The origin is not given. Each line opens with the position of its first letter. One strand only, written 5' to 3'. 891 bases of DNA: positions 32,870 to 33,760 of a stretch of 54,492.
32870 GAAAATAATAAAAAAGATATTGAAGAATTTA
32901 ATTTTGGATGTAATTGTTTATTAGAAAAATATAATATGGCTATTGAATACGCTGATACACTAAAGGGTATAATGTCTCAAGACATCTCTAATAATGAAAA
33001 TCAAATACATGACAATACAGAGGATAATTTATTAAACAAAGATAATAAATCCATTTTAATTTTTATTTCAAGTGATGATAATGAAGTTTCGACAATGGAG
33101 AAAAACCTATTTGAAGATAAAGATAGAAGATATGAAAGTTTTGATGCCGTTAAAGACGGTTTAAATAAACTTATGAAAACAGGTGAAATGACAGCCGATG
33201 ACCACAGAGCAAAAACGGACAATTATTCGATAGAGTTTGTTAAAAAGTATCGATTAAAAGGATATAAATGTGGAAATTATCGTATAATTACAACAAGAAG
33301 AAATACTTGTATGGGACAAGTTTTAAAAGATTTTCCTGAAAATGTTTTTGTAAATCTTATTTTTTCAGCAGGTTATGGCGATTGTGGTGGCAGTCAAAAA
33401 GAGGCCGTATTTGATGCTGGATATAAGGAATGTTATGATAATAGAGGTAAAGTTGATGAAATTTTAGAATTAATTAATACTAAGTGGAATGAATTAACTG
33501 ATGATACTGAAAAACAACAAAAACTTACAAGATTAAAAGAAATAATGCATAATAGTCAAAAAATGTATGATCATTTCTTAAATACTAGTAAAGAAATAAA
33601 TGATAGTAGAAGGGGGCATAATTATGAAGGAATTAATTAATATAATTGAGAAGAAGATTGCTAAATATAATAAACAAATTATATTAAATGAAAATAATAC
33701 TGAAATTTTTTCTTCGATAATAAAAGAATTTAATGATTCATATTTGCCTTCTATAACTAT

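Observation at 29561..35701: Five-gene HerA-like ATPase operon wedged between ylxM and ffh: candidate undescribed defence/conflict system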

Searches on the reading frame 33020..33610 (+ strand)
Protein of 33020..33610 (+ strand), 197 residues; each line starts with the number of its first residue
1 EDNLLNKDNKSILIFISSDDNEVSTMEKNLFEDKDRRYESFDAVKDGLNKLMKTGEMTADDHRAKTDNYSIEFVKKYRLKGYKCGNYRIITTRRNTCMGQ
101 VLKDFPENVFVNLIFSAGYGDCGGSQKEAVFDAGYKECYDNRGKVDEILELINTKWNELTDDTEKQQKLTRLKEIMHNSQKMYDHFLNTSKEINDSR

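Call 48: search_protein_representatives(alignment_id=A3)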
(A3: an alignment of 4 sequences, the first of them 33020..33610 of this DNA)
Query: 4 sequences, 197 profile positions. Proteins with E-value up to 0.001 (for the whole library): 37; up to 1e-10: 30; up to 1e-30: 3. The best 37 are listed.
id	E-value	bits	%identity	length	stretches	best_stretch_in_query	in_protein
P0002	1.3e-116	403.4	-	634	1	1-197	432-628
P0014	8.3e-32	126.7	-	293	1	9-191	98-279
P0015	3.2e-31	124.8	-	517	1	8-193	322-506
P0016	1.1e-24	103.5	-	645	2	6-194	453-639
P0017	5.6e-24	101.2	-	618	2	7-196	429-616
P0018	5.0e-21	91.5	-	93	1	130-197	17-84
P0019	2.4e-20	89.3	-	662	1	13-191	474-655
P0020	6.1e-19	84.7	-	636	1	10-185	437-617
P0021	2.4e-18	82.8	-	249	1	10-182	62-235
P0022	9.2e-18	80.9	-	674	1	8-190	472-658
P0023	2.2e-17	79.6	-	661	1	10-195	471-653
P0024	3.5e-17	79.0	-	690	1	9-193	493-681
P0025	3.9e-17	78.8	-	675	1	56-192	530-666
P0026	4.3e-17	78.7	-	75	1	1-47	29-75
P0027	5.7e-17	78.3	-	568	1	25-185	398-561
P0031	1.1e-15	74.0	-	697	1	10-192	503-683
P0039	1.4e-12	64.0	-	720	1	11-188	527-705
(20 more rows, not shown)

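Call 59: search_solved_structures(query=A6, max_evalue=10, show_alignments=3)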
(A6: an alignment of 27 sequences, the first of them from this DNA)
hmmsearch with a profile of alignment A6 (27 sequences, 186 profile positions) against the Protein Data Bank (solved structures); distinct sequences matched with E-value up to 10: 5.
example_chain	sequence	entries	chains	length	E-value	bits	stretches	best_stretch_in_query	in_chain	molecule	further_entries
5u75_A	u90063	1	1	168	0.00078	22.5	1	17-119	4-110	Enterotoxin-like toxin X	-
1q6h_A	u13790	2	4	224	0.19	14.8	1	14-81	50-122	FKBP-type peptidyl-prolyl cis-trans isomerase fkpA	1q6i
1q6u_A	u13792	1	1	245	0.22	14.5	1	14-81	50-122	FKBP-type peptidyl-prolyl cis-trans isomerase fkpA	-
4eog_A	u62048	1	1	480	0.62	13.1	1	115-171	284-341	Putative uncharacterized protein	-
6nu2_8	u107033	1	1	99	1.7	11.7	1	145-181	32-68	39S ribosomal protein L40, mitochondrial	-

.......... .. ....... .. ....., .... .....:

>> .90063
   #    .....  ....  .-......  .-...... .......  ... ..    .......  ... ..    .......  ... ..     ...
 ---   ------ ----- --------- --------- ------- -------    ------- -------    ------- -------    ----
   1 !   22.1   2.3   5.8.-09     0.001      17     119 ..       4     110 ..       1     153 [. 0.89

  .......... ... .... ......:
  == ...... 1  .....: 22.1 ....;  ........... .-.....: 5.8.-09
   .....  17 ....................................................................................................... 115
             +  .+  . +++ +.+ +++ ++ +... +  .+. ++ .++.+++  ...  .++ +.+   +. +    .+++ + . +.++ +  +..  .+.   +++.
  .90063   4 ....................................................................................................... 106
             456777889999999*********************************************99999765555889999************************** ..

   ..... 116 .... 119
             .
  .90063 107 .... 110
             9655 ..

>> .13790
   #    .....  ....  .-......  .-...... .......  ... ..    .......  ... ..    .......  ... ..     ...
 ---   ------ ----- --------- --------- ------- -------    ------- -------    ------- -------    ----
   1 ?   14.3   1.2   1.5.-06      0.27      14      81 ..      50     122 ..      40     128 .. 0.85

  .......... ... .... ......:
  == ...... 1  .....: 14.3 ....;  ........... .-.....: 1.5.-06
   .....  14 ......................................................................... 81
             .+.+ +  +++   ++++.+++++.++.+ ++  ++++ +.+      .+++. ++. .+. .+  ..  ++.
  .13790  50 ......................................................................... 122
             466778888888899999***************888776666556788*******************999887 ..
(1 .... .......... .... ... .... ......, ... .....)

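Call 67: find_encoding_contigs(protein=P0016, flank=10000, max_places=3)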
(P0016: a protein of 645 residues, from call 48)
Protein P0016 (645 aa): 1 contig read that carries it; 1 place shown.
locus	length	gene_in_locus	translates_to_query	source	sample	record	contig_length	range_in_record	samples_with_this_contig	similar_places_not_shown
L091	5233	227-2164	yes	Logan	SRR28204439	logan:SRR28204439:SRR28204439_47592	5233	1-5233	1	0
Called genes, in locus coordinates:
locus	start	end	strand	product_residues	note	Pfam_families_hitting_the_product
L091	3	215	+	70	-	?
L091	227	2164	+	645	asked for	-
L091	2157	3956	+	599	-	-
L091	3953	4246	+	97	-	-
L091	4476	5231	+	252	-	?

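Call 68: find_encoding_contigs(protein=P0031, flank=10000, max_places=3)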
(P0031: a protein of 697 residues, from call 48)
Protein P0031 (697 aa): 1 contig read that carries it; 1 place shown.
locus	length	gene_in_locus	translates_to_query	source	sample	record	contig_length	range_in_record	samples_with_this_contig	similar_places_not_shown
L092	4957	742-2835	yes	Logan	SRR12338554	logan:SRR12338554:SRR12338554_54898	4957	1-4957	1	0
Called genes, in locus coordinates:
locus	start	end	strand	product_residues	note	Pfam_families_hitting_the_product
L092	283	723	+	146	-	-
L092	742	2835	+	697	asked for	-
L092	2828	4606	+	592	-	-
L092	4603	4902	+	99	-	-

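Call 69: find_encoding_contigs(protein=P0039, flank=10000, max_places=3)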
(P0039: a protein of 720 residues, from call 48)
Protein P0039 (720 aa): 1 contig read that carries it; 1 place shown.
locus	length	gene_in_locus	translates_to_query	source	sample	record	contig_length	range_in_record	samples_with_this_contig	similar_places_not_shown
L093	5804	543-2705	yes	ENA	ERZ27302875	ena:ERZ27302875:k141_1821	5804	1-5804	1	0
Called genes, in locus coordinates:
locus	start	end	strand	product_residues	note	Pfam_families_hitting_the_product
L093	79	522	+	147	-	-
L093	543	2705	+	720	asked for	-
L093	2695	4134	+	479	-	-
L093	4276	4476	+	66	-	-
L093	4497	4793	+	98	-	-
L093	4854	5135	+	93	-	PF14069:SpoVIF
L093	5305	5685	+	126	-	PF09547:SpoIVA_ATPase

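Call 70: find_encoding_contigs(protein=P0019, flank=10000, max_places=3)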
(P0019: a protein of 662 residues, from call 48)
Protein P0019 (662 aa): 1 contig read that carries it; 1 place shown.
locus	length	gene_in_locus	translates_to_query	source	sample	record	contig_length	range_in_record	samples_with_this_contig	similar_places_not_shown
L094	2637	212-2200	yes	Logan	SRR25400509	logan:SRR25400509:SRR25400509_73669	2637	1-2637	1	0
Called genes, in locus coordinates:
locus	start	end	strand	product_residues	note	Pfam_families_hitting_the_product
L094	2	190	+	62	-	?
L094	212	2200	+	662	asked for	-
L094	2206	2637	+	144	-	?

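Call 83: search_protein_families(library=pfam, proteins=[L091:4476-5231:+, L092:283-723:+, L093:79-522:+], max_evalue=0.01)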
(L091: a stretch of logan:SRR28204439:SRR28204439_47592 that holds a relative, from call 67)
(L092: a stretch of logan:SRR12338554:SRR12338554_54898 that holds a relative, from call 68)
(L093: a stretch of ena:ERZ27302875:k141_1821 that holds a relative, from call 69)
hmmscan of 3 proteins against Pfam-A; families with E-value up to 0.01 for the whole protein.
L091:4476-5231:+ (252 aa): 0 families

L092:283-723:+ (146 aa): 0 families

L093:79-522:+ (147 aa): 1 family
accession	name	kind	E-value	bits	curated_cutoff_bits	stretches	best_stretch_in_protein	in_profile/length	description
PF16485.10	PLN_propep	-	0.0048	17.1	28.1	0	86-110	8-32/43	Protealysin propeptide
